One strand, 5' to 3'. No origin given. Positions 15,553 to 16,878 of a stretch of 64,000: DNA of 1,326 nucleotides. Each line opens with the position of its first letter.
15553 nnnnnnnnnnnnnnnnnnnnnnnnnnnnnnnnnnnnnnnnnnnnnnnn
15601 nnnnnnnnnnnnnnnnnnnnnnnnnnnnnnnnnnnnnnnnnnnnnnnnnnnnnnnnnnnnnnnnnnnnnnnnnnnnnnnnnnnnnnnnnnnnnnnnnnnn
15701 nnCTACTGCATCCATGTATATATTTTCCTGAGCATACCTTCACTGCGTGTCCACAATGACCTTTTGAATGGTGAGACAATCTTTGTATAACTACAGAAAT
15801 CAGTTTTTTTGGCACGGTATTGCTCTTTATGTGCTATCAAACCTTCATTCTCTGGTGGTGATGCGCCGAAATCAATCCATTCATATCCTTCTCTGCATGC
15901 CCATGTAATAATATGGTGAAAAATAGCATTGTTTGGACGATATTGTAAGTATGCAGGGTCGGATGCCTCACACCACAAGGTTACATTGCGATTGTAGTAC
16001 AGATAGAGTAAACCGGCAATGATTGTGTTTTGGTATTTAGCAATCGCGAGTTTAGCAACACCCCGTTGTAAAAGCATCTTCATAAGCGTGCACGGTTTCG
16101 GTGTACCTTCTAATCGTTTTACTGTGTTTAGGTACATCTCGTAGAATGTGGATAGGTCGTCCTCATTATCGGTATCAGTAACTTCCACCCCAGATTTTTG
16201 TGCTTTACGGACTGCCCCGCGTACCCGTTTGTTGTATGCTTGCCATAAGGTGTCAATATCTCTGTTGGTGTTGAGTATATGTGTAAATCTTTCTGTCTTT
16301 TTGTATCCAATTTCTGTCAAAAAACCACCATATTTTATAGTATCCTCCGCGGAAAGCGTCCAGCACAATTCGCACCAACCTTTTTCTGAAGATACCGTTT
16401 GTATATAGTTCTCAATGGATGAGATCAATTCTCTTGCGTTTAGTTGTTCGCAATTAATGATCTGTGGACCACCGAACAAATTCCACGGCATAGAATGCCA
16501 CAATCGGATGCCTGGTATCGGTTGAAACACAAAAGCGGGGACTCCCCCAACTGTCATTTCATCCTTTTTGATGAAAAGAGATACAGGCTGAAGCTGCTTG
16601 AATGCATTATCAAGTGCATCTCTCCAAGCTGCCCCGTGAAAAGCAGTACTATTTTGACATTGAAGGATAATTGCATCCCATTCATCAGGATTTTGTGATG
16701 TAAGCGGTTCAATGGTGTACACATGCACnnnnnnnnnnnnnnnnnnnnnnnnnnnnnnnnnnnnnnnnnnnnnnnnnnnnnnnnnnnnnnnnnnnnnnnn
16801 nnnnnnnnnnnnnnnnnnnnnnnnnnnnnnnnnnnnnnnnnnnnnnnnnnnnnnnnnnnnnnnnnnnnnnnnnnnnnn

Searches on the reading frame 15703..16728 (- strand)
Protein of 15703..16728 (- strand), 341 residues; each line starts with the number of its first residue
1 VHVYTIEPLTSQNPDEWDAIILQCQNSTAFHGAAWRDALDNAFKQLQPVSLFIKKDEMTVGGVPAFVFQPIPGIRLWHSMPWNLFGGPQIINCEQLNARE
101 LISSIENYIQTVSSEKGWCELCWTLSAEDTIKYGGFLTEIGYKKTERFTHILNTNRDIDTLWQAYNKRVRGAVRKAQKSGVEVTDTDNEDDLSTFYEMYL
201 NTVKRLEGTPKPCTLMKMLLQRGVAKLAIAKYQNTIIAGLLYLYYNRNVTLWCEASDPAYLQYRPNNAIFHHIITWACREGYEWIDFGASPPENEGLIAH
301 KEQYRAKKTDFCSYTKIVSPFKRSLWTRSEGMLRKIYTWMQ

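Call 18: search_protein_families(library=pfam, proteins=[window:15703-16728:-], max_evalue=0.001)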
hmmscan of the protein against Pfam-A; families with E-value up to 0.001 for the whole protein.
window:15703-16728:- (341 aa): 2 families
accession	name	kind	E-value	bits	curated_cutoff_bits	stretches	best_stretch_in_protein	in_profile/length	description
PF13480.13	Acetyltransf_6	-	4.5e-17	63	22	1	167-290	5-137/143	Acetyltransferase (GNAT) domain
PF02388.22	FemAB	-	1.1e-16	61.1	24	2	130-206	134-210/406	FemAB family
